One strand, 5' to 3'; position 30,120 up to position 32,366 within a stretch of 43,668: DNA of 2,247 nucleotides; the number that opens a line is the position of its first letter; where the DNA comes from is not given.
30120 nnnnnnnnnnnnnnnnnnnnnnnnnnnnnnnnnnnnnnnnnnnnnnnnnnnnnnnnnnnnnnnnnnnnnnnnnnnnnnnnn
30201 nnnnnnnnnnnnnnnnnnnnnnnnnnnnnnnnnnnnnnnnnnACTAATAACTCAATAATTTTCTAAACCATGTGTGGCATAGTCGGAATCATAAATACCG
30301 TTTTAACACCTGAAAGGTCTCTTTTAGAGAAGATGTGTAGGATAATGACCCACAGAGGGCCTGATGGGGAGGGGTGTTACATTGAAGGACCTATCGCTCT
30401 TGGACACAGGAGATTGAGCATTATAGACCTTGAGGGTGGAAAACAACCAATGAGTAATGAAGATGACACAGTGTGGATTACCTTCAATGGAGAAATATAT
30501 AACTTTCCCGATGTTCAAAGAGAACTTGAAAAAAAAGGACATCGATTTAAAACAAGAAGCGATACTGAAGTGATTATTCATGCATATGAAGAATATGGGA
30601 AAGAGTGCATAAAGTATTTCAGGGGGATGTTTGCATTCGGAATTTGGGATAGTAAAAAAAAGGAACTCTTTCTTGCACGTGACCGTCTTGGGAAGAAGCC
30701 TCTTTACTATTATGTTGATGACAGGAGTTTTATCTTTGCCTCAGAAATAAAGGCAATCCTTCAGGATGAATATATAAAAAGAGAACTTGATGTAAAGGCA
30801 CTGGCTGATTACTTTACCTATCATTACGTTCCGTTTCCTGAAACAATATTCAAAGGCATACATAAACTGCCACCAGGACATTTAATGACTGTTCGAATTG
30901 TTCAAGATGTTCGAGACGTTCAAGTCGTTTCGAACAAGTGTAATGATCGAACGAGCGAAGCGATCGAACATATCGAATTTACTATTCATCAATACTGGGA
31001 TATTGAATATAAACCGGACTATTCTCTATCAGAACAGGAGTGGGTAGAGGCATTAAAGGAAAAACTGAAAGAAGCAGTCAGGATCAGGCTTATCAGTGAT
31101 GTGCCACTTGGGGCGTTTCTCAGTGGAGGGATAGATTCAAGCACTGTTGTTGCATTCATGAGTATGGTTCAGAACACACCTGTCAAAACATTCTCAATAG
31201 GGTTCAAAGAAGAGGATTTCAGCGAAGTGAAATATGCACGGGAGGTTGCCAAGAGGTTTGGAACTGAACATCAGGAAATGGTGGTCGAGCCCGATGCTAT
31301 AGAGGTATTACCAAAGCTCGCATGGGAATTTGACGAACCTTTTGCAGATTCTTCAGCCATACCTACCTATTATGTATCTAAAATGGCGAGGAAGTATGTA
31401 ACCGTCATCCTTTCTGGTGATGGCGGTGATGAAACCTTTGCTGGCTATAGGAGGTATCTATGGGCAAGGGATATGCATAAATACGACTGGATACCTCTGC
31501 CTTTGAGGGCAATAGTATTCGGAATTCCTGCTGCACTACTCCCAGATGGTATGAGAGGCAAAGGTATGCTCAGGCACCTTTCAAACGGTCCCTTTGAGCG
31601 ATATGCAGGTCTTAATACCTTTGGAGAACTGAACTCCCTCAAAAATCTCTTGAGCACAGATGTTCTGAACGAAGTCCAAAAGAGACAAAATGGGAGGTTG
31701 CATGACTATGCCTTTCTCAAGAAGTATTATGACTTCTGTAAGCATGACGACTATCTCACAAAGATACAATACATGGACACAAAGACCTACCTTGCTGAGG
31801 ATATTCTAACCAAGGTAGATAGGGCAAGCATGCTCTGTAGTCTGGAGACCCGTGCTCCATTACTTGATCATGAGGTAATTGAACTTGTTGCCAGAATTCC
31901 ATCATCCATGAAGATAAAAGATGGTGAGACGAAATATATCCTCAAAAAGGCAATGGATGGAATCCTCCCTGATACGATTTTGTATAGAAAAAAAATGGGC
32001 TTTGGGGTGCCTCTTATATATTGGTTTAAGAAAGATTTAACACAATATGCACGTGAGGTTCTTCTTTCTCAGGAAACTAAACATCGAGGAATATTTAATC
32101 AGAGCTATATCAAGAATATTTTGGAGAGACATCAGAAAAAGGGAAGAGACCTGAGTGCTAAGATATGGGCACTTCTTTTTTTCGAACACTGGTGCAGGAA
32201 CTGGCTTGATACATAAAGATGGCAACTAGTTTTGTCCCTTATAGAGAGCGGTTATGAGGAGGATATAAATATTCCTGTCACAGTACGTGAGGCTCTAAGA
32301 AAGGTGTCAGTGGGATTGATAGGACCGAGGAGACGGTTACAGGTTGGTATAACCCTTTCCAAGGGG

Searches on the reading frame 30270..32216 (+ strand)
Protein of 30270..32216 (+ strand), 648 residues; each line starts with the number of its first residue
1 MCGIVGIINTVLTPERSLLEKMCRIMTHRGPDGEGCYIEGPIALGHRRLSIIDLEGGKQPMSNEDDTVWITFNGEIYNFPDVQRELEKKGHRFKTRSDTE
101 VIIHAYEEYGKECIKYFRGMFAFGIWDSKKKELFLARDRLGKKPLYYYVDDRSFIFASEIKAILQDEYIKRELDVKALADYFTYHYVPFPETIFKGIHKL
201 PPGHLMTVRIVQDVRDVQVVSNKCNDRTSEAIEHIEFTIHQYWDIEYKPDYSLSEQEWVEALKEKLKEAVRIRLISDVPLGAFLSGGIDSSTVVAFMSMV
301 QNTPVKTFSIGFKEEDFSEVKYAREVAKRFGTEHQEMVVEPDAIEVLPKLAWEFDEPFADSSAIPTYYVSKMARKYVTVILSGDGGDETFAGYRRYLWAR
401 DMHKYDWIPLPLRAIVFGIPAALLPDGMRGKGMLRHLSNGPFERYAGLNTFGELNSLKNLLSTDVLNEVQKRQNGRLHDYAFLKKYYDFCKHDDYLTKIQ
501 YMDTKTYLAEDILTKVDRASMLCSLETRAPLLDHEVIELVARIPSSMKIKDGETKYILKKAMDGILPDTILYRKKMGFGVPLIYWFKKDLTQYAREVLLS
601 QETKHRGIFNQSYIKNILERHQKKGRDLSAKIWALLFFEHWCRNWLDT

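Call 11: search_protein_families(library=pfam, proteins=[window:30270-32216:+])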
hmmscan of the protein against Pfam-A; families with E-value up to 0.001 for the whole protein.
window:30270-32216:+ (648 aa): 6 families
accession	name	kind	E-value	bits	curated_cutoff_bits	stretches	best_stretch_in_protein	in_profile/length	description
PF00733.27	Asn_synthase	-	1.2e-108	364.4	21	1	262-642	2-353/354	Asparagine synthase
PF13537.11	GATase_7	-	1.1e-51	174.4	25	1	46-165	1-123/123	Glutamine amidotransferase domain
PF13522.11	GATase_6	-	6.5e-48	162.5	27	1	31-159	1-130/130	Glutamine amidotransferase domain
PF12481.13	DUF3700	-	7.6e-07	29.3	27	1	66-164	75-176/228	Aluminium induced protein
PF06508.19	QueC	-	0.00021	21.3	22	1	283-340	5-61/210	Queuosine biosynthesis protein QueC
PF02540.23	NAD_synthase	-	0.00085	19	21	0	259-342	2-84/242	NAD synthase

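Call 17: search_protein_families(library=ncbifam, proteins=[window:30270-32216:+])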
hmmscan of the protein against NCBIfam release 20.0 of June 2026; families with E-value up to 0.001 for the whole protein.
window:30270-32216:+ (648 aa): 10 families
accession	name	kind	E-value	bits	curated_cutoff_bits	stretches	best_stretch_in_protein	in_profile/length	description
TIGR03108.1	eps_aminotran_1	hypoth_equivalog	2.9e-216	720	816.9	1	1-643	1-626/628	XrtA/PEP-CTERM system amidotransferase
TIGR01536.1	asn_synth_AEB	equivalog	3.9e-163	544.2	267.1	1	2-578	1-517/517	asparagine synthase (glutamine-hydrolyzing)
TIGR03104.1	trio_amidotrans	equivalog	5.7e-138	460.7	570.1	2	1-396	1-383/589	N-acetylglutaminylglutamine amidotransferase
NF006949.0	PRK09431.1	equivalog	6.6e-99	331.9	499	3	1-165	1-167/554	asparagine synthase B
NF033535.1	lass_lactam_cya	exception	2.5e-86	290.7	525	3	1-209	1-211/668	lasso peptide isopeptide bond-forming cyclase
NF033561.1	macrolact_Ik_Al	subfamily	3.3e-20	72.2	300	1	254-391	188-332/561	albusnodin/ikarugamycin family macrolactam cyclase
NF001484.0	PRK00331.1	subfamily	3.8e-11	42.1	381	1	60-165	87-200/601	isomerizing glutamine--fructose-6-phosphate transaminase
TIGR01135.1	glmS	equivalog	1.6e-10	40.1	418.05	1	60-165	86-199/607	glutamine--fructose-6-phosphate transaminase (isomerizing)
TIGR01134.1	purF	equivalog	2.7e-10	40.2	350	1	42-167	66-203/432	amidophosphoribosyltransferase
TIGR00364.1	TIGR00364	equivalog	0.00015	21.4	150.3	1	283-339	4-57/201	7-cyano-7-deazaguanine synthase QueC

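Call 18: find_encoding_contigs(protein=window:30270-32216:+, flank=10000, max_places=10)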
Protein window:30270-32216:+ (648 aa): no gene with exactly this product is on record in the collection.

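Call 31: find_related_loci(query=window:30270-32216:+, collection=metagenome_contigs, flank=10000)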
Query window:30270-32216:+ (648 aa) in metagenome_contigs; peptide patterns used: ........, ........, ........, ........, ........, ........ (x = any residue, [..] = any of these).
600 stretches matched a pattern (row limit reached: there are more); 581 encode a relative of the query (tblastn E <= 1e-3); the best 80 are kept; 80 distinct loci.
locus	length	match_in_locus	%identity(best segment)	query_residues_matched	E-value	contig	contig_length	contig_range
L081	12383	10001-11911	74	1-645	0e+0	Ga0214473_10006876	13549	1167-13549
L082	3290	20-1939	72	1-646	0e+0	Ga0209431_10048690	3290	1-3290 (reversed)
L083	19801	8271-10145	61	1-648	0e+0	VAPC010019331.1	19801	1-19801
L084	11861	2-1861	62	14-648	0e+0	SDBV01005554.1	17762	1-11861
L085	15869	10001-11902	56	1-648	0e+0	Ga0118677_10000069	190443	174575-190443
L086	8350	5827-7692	50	1-647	0e+0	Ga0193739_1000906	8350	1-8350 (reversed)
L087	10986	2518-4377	49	1-645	0e+0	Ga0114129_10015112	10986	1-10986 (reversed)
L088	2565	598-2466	49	1-647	0e+0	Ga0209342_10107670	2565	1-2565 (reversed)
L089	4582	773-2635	49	1-645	0e+0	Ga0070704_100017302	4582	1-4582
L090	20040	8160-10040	47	1-647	0e+0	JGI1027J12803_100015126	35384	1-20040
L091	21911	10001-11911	48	1-648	0e+0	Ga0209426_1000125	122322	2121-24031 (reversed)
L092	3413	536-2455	48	1-647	0e+0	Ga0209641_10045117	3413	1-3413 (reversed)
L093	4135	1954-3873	48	1-647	0e+0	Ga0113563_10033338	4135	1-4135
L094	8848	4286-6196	47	1-645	0e+0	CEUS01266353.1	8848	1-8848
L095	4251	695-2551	48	1-647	0e+0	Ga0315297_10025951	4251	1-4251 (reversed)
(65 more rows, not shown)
